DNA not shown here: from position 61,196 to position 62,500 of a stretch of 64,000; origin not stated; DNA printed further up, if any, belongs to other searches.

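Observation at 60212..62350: Acyl-ACP-reductase-like domain outside cyanobacteria, fused to an unrecognised ~335 aa N-terminal domain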

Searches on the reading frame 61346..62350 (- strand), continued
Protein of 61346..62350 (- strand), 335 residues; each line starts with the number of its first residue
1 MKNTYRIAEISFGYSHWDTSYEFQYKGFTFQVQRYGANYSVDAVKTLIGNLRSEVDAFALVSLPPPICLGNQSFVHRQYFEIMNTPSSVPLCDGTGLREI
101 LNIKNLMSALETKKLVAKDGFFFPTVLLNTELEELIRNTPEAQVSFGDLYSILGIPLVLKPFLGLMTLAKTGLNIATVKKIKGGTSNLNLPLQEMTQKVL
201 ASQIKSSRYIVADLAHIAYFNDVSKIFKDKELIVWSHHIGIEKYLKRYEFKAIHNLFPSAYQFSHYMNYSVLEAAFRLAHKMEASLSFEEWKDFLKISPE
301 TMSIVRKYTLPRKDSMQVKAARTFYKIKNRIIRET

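Call 49: find_encoding_contigs(protein=P0292, flank=7000, max_places=2)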
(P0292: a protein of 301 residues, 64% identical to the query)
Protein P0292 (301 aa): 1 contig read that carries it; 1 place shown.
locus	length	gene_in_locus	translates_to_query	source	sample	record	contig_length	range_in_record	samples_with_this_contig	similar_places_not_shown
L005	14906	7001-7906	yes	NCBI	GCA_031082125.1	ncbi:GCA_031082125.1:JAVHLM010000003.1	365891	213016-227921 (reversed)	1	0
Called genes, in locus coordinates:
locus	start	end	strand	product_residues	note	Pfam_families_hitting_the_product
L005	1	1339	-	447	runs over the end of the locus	PF05193:Peptidase_M16_C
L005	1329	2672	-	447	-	PF00675:Peptidase_M16, PF05193:Peptidase_M16_C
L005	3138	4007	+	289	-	PF03309:Pan_kinase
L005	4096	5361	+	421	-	PF00202:Aminotran_3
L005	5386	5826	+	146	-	PF00407:Bet_v_1 (weak), PF10604:Polyketide_cyc2, PF03364:Polyketide_cyc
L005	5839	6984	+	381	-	PF03435:Sacchrp_dh_NADP (faint), PF01488:Shikimate_DH, PF02882:THF_DHG_CYH_C (faint)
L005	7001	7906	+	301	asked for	-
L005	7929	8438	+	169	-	PF03449:GreA_GreB_N, PF01272:GreA_GreB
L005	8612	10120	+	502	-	PF01336:tRNA_anti-codon, PF00152:tRNA-synt_2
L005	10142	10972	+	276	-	PF03958:Secretin_N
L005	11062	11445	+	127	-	-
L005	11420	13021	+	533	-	PF07969:Amidohydro_3, PF01979:Amidohydro_1 (weak), PF07969:Amidohydro_3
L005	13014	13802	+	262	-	PF13354:Beta-lactamase2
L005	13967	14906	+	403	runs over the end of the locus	PF00514:Arm (faint), PF02985:HEAT (faint), PF13513:HEAT_EZ (faint), PF13646:HEAT_2, PF03130:HEAT_PBS (weak), PF13646:HEAT_2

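Call 50: find_encoding_contigs(protein=P0304, flank=7000, max_places=2)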
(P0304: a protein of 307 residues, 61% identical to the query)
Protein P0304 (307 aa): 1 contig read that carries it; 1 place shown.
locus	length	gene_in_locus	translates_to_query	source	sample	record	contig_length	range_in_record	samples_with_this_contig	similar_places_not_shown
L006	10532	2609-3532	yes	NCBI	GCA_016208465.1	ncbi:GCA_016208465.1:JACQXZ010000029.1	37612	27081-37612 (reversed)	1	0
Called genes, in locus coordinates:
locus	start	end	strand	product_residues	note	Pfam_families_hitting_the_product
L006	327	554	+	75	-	PF04014:MazE_antitoxin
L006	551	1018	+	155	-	PF01850:PIN (weak)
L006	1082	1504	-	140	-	PF01934:HepT-like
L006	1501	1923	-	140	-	PF01909:NTP_transf_2, PF18765:Polbeta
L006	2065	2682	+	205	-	-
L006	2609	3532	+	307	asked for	-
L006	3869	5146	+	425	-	PF00202:Aminotran_3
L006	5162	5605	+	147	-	PF10604:Polyketide_cyc2, PF03364:Polyketide_cyc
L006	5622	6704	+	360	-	PF01118:Semialdhyde_dh (faint), PF01488:Shikimate_DH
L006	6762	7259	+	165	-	PF01936:NYN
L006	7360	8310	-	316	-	PF24400:DUF7544, PF25231:DUF7847 (weak)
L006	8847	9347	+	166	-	PF03449:GreA_GreB_N, PF01272:GreA_GreB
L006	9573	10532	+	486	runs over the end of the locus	PF01336:tRNA_anti-codon, PF00152:tRNA-synt_2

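Call 53: search_solved_structures(query=A4, max_evalue=10, show_alignments=2)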
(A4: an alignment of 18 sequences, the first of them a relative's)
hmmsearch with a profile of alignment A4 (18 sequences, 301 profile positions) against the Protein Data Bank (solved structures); distinct sequences matched with E-value up to 10: 2.
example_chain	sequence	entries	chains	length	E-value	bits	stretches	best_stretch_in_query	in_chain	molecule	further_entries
7kos_A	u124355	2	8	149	0.33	13.6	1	230-290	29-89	Pterin Binding Protein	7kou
2vn5_B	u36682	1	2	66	0.9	12.2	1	48-87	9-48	ENDOGLUCANASE A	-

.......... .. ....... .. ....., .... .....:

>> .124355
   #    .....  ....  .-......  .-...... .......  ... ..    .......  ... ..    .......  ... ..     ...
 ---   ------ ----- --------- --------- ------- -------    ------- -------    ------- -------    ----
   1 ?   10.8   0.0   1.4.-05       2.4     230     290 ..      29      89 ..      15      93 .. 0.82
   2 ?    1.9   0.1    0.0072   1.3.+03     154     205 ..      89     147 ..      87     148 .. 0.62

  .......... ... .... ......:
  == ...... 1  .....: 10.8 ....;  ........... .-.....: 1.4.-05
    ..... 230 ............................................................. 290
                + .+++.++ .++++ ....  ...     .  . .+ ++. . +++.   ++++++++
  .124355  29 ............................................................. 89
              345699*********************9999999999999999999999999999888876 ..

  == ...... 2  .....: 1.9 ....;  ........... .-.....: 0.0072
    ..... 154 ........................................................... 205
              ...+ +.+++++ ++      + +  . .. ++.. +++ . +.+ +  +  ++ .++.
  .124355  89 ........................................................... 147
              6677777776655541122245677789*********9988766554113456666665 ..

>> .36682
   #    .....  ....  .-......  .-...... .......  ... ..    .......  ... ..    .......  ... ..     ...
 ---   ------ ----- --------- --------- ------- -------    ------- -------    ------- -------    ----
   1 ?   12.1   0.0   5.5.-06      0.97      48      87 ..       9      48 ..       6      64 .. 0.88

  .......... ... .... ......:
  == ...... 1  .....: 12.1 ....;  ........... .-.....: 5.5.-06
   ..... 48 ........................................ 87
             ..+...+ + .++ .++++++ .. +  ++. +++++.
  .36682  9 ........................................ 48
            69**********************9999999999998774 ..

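Call 60: find_encoding_contigs(protein=P0134, flank=9000, max_places=2)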
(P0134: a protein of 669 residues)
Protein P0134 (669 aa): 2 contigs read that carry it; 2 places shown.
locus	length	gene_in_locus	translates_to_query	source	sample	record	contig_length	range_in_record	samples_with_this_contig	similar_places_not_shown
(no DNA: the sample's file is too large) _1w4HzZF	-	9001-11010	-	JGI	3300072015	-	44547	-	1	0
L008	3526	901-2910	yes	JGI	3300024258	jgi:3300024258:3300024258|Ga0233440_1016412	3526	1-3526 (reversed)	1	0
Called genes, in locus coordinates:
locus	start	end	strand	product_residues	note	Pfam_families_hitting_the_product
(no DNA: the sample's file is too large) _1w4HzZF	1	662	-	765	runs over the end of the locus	PF03176:MMPL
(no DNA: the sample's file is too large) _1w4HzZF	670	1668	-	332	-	PF00583:Acetyltransf_1 (weak)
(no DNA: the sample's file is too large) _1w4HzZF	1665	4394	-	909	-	PF01326:PPDK_N, PF27448:Rph_4th, PF00391:PEP-utilizers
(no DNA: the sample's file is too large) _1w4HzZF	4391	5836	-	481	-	PF00501:AMP-binding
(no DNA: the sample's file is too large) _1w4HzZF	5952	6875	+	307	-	PF01040:UbiA (weak)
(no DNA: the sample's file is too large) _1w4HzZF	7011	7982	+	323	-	PF00781:DAGK_cat, PF19279:YegS_C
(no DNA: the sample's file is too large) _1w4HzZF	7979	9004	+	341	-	PF01073:3Beta_HSD, PF01370:Epimerase, PF02719:Polysacc_synt_2, PF04321:RmlD_sub_bind, PF05368:NmrA, PF07993:NAD_binding_4, PF13460:NAD_binding_10, PF16363:GDP_Man_Dehyd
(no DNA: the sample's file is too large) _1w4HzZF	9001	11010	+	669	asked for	PF01488:Shikimate_DH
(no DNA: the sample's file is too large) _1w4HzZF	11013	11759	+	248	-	-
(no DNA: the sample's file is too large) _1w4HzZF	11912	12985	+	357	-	PF12801:Fer4_5 (faint), PF12838:Fer4_7 (faint), PF14697:Fer4_21 (faint), PF25160:LdpA_Fe-S-bd (faint), PF00037:Fer4 (faint), PF13187:Fer4_9 (weak), PF13237:Fer4_10 (weak)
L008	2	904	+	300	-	?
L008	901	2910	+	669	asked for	PF01488:Shikimate_DH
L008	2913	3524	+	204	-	?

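Call 61: find_encoding_contigs(protein=P0137, flank=9000, max_places=2)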
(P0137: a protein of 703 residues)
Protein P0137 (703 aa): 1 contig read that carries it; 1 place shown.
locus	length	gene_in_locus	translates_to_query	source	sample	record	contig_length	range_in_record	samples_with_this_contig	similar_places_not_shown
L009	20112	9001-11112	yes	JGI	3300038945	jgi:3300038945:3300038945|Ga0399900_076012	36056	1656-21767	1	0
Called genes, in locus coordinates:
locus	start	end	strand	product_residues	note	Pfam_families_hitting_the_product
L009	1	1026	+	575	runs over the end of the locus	PF13625:Helicase_C_3, PF00270:DEAD (faint), PF04851:ResIII, PF16203:ERCC3_RAD25_C, PF00271:Helicase_C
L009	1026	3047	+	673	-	PF13625:Helicase_C_3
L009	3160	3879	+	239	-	PF03544:TonB_C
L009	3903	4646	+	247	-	PF01618:MotA_ExbB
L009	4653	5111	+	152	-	PF02472:ExbD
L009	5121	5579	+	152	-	PF02472:ExbD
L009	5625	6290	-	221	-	PF01712:dNK, PF02223:Thymidylate_kin (faint), PF13238:AAA_18, PF13671:AAA_33 (faint)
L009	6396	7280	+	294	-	-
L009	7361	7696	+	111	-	PF07238:PilZ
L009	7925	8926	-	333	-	PF08239:SH3_3 (weak)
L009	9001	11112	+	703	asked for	-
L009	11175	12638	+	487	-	PF00939:Na_sulph_symp, PF03600:CitMHS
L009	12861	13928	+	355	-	PF13828:DUF4190 (weak)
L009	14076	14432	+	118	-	PF00498:FHA, PF16697:Yop-YscD_cpl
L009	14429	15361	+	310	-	-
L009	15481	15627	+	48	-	PF10262:Rdx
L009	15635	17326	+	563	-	PF13899:Thioredoxin_7 (faint), PF00085:Thioredoxin, PF13098:Thioredoxin_2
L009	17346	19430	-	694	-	PF14559:TPR_19 (faint), PF13432:TPR_16 (weak), PF01839:FG-GAP (faint), PF13517:FG-GAP_3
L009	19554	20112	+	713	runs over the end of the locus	PF02629:CoA_binding, PF13380:CoA_binding_2, PF13607:Succ_CoA_lig, PF19045:Ligase_CoA_2, PF13549:ATP-grasp_5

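Call 62: predict_structure(alignment_id=A4)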
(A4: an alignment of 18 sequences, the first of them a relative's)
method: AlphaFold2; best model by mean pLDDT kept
length: 304 residues; sequences in the alignment: 18
mean_pLDDT: 94.4   pTM: 0.91
mean pLDDT of the five models: 94.4, 93.9, 93.9, 93.7, 93.4
residues with pLDDT >= 90: 270; 70-90: 31; 50-70: 2; < 50: 1
segments of 3 or more residues with pLDDT < 50: none
pLDDT, mean of each block of 10 residues (from residue 1): 97 93 97 96 98 97 91 97 97 95 97 97 95 98 95 95 95 93 85 91 97 94 96 94 97 89 97 93 96 95 60
secondary structure, 60 per line:
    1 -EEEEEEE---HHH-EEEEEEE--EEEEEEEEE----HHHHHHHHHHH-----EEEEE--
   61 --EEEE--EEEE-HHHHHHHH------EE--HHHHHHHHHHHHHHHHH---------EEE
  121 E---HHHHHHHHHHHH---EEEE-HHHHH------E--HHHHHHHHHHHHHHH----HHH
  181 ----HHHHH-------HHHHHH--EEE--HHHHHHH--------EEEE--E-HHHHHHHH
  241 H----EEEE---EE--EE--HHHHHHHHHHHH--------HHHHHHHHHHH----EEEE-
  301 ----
elements in order: E2-8 E16-22 E25-33 H38-48 E54-58 E63-66 E69-72 H74-81 H92-108 E118-121 H125-136 E140-143 H145-149 H159-173 H185-189 H197-202 E205-207 H210-216 E225-228 H233-241 E246-249 H261-272 H281-291 E296-299

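Call 65: fold_search(model_id=the predicted structure, library=pdb)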
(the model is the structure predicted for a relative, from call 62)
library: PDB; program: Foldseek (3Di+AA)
matches with E <= 10: 1672; with E <= 0.001: 73
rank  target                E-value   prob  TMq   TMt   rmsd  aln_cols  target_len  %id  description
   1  5cee                  5.8e-06  1.00  0.34  0.28  10.3       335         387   13  Malic enzyme from Candidatus Phytoplasma AYWB in complex with NAD and Mg2+ (released 2016-10-05)
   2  6hb0_A                5.8e-06  1.00  0.31  0.31  11.3       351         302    9  Crystal structure of MSMEG_1712 from Mycobacterium smegmatis (released 2019-05-01)
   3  6jzq_A                8.8e-06  1.00  0.50  0.45   7.7       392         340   11  The crystal structure of acyl-acyl carrier protein (acyl-ACP) reductase (AAR) (released 2020-04-01)
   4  2hae_A                9.4e-06  1.00  0.35  0.30  12.1       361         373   13  Crystal structure of a putative malic enzyme (malate oxidoreductase) (released 2006-07-04)
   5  5l2e_A                9.4e-06  0.99  0.27  0.16  14.2       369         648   11  Crystal structure of rat Glutamate receptor delta-2 extracellular domain (released 2016-12-28)
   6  2dvm_B                1.0e-05  1.00  0.31  0.24  11.0       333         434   15  NAD complex structure of PH1275 protein from Pyrococcus horikoshii (released 2007-10-02)
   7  9kru                  1.3e-05  1.00  0.35  0.17   9.6       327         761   13  B. bacteriovorus MaeB holo form (released 2025-12-03)
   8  9krw_J                1.8e-05  1.00  0.30  0.15  10.1       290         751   14  E. coli MaeB apo form (released 2025-12-03)
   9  9krw_K                1.9e-05  1.00  0.32  0.16   9.8       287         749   13  E. coli MaeB apo form (released 2025-12-03)
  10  9krw_E                2.0e-05  1.00  0.30  0.15  10.5       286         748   14  E. coli MaeB apo form (released 2025-12-03)
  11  6hb0_B                2.4e-05  1.00  0.32  0.32  11.3       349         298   10  Crystal structure of MSMEG_1712 from Mycobacterium smegmatis (released 2019-05-01)
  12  6jzy_A                2.6e-05  1.00  0.48  0.44   8.0       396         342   11  Crystal structure of AAR with NADPH and stearyl in complex with ADO binding a long chain carbohydrate (released 2020-04-01)
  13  2dvm_A                3.1e-05  1.00  0.31  0.24  10.8       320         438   14  NAD complex structure of PH1275 protein from Pyrococcus horikoshii (released 2007-10-02)
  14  2a9f_B                3.5e-05  1.00  0.30  0.26  10.9       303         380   11  Crystal structure of a putative malic enzyme ((S)-malate:NAD+ oxidoreductase (decarboxylating)) (released 2005-08-02)
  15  2rir_B                4.2e-05  0.99  0.30  0.31  14.5       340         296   10  Crystal structure of dipicolinate synthase, A chain, from Bacillus subtilis (released 2007-10-23)
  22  6jzq_D                1.2e-04  1.00  0.49  0.45   7.8       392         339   11  The crystal structure of acyl-acyl carrier protein (acyl-ACP) reductase (AAR) (released 2020-04-01)
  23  6jzq_C                1.2e-04  1.00  0.47  0.43   8.5       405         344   10  The crystal structure of acyl-acyl carrier protein (acyl-ACP) reductase (AAR) (released 2020-04-01)
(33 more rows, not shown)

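Call 67: search_protein_families(library=ncbifam, proteins=[P0221, P0292, P0274, P0371], max_evalue=1)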
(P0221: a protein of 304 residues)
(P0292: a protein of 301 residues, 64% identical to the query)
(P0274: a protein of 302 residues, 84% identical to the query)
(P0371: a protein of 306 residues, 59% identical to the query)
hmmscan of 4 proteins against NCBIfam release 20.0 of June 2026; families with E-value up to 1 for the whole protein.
P0221 (304 aa): 0 families

P0292 (301 aa): 1 family
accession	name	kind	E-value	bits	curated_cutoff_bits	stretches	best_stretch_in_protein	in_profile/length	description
NF000216.2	blaFEZ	exception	0.02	14.1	600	1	60-101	227-268/282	FEZ family subclass B3 metallo-beta-lactamase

P0274 (302 aa): 0 families

P0371 (306 aa): 2 families
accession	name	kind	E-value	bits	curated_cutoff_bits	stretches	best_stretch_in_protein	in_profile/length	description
NF000294.1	Sul1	exception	0.053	13.3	600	1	201-244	232-275/278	sulfonamide-resistant dihydropteroate synthase Sul1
NF010661.0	PRK14058.1-3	equivalog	0.071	12.2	251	1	31-118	76-159/283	acetylglutamate/acetylaminoadipate kinase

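Call 70: find_related_loci(query=P0221, collection=genome_contigs, flank=6000)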
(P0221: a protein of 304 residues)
Query P0221 (304 aa) in genome_contigs; peptide patterns used: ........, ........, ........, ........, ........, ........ (x = any residue, [..] = any of these).
65 stretches matched a pattern; 6 encode a relative of the query (tblastn E <= 1e-3); 6 distinct loci.
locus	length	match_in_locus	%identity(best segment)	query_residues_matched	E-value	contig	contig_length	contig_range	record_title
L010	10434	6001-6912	85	1-304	5e-176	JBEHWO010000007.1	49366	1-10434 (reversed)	MAG: Vulcanimicrobiota bacterium isolate ER2 k141_302816_length_49366_cov_8.0000, whole genome shotgun sequence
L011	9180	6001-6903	85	1-301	3e-171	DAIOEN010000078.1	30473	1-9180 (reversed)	MAG TPA_asm: Vulcanimicrobiota bacterium isolate CTOTU7676 NODE_2588_length_30473_cov_25.108751, whole genome shotgun se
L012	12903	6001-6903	83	1-301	3e-169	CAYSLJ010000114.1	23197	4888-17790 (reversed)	MAG TPA_asm: uncultured Synergistia bacterium isolate SRP239243_co1_332 genome assembly, contig: NODE_3394_length_23197_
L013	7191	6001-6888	61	4-298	2e-124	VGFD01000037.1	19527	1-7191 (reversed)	MAG: Armatimonadetes bacterium isolate M_DeepCast_50m_m2_086 M_DeepCast_50m_m2_086_Ga0194121_10004729, whole genome shot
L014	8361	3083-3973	60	2-300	3e-121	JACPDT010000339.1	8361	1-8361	MAG: Armatimonadetes bacterium isolate NC_groundwater_316_Ag_B-0.1um_55_8 GD18-4_B1_scaffold_1798826, whole genome shotg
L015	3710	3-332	80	192-301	2e-53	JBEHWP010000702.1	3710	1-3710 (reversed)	MAG: Vulcanimicrobiota bacterium isolate ER1 k141_486421_length_3710_cov_5.0000, whole genome shotgun sequence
